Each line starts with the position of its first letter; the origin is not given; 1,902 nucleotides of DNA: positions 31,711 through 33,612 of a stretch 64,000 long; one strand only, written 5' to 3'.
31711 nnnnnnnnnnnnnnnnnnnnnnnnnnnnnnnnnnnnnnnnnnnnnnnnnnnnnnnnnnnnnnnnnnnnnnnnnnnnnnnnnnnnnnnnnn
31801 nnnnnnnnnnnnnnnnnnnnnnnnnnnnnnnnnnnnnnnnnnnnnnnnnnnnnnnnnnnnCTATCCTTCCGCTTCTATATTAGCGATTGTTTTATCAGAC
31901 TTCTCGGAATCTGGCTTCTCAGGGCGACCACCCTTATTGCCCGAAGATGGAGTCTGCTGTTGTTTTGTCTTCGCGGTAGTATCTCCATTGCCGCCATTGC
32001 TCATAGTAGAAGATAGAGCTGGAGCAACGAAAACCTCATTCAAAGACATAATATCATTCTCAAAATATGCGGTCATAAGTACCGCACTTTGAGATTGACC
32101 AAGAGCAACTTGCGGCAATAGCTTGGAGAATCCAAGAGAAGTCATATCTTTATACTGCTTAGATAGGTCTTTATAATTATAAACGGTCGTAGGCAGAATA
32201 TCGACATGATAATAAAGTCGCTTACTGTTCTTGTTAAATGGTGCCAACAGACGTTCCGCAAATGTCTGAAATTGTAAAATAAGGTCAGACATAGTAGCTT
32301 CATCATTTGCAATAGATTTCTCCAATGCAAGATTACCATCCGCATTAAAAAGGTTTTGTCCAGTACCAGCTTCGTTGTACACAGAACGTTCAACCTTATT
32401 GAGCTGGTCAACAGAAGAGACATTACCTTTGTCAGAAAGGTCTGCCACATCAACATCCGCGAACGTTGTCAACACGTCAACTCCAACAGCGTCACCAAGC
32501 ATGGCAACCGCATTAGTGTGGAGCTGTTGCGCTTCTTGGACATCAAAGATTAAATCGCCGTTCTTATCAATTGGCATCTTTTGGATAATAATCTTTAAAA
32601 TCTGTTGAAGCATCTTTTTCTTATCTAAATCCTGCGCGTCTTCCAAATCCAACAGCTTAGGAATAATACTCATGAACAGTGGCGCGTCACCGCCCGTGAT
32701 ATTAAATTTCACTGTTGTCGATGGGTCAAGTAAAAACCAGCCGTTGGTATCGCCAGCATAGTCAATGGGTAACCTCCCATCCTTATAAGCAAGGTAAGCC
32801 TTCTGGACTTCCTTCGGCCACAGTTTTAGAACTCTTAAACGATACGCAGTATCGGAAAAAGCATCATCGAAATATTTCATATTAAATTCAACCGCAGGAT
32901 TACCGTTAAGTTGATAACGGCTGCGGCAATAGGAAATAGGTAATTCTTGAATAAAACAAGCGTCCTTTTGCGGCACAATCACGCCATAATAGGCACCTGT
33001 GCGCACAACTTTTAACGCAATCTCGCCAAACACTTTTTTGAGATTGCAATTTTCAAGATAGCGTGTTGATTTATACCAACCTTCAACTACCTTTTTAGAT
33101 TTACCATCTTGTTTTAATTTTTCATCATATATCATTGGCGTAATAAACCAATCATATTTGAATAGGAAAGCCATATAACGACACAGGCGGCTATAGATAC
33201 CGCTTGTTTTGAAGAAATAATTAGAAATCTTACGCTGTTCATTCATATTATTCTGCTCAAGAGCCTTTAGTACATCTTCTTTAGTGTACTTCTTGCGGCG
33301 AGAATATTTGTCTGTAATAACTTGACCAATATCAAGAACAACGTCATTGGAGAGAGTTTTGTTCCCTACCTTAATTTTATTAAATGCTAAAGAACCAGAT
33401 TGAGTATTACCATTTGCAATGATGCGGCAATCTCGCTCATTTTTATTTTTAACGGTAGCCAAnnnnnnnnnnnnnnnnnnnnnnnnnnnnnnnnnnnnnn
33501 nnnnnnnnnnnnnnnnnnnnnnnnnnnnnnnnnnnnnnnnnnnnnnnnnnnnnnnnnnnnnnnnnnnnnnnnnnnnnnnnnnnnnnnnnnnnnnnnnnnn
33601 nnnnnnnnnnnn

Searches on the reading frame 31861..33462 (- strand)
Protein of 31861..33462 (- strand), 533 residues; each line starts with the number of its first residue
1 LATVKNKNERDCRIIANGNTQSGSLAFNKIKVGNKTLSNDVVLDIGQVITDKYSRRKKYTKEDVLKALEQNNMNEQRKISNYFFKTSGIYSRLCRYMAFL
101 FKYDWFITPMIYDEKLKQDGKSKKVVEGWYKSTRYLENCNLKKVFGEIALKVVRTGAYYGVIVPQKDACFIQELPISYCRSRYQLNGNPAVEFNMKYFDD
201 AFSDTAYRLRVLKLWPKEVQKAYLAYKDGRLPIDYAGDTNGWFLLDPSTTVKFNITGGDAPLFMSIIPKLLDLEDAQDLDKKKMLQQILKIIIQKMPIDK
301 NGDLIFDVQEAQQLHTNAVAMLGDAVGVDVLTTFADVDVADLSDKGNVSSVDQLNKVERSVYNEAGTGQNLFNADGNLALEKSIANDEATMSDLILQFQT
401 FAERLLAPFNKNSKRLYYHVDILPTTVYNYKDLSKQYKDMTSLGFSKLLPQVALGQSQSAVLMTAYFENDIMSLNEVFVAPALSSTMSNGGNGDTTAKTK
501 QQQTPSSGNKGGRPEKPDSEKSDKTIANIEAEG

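Call 61: search_protein_families(library=phrogs, max_evalue=0.00001, proteins=[window:31861-33462:-])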
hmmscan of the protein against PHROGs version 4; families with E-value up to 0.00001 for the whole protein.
window:31861-33462:- (533 aa): 1 family
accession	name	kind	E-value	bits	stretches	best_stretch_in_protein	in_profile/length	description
phrog_2739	-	head and packaging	2.2e-78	265.1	1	47-530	29-494/501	portal protein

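Call 62: search_dna_similar(query=window:31861-33462:-, collection=phages, mode=protein, max_rows=20)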
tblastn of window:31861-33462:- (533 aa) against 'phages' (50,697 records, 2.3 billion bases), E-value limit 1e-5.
Records with a match: 48; places in all: 48; records where one place covers at least 80% of the query: 44.
Best place of each record, by identity: <60% 48.
By first word of the organism name: Bacillus 15; Enterococcus 7; Clostridioides 6; Staphylococcus 4; Mammaliicoccus 4; Lactococcus 3; Bacteriophage 2; Brevibacillus 2; Clostridium 2; Phage 1; and 2 more.
By host as written in the record: - 4; Enterococcus faecium 4; Bacillus anthracis Sterne 4; Clostridioides difficile 3; Enterococcus faecalis 2; Brevibacillus laterosporus 2; Bacillus cohnii 2; Staphylococcus epidermidis 36-1 2; and 20 more.
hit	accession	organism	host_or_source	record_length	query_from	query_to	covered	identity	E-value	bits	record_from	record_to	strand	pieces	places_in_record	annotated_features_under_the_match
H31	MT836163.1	Bacteriophage sp.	human fecal samples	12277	27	531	95%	56.4%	2e-174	551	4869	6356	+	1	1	record has no annotation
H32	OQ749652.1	Phage Phass-1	human gut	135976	58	532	89%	39.9%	2e-96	326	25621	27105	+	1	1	hypothetical protein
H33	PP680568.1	Enterococcus phage VRE9_2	Enterococcus faecium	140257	60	528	88%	30.7%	1e-53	202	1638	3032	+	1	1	portal protein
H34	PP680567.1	Enterococcus phage VRE9_1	Enterococcus faecium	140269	60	528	88%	30.7%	1e-53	202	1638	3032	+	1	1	portal protein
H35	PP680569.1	Enterococcus phage VRE9_3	Enterococcus faecium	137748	60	528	88%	30.4%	6e-53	199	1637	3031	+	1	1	portal protein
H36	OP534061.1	Enterococcus phage H1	Enterococcus faecium 374iF1 (22)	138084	60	528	88%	30.4%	6e-53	199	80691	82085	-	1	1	hypothetical protein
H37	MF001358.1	Enterococcus phage EF1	Enterococcus faecalis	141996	60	528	88%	30.4%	6e-53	199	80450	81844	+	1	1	hypothetical protein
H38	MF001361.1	Enterococcus phage EF5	Enterococcus faecalis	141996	60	528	88%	30.4%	6e-53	199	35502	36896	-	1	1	hypothetical protein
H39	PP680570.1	Enterococcus phage VRE9_4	Enterococcus faecium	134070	60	528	88%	30.2%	3e-52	197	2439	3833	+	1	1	portal protein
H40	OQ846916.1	Alicyclobacillus phage KKP_3916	Alicyclobacillus acidoterrestris strain ...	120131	58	523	87%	29.3%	9e-35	145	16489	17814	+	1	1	hypothetical protein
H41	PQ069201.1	Bacillus phage C30-3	Bacillus sp. C30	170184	16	525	96%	24.9%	2e-15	86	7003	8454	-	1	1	record has no annotation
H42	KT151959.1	Brevibacillus phage Sundance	Brevibacillus laterosporus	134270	57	524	88%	27.1%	3e-33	140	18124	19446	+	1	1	putative structural protein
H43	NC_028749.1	Brevibacillus phage Sundance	Brevibacillus laterosporus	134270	57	524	88%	27.1%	3e-33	140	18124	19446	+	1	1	portal protein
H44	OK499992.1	Bacillus phage vB_BanS_Nate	Bacillus anthracis Sterne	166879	57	525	88%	25.8%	6e-16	87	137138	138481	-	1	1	portal protein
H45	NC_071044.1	Bacillus phage vB_BanS_Nate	Bacillus anthracis Sterne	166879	57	525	88%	25.8%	6e-16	87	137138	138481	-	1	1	portal protein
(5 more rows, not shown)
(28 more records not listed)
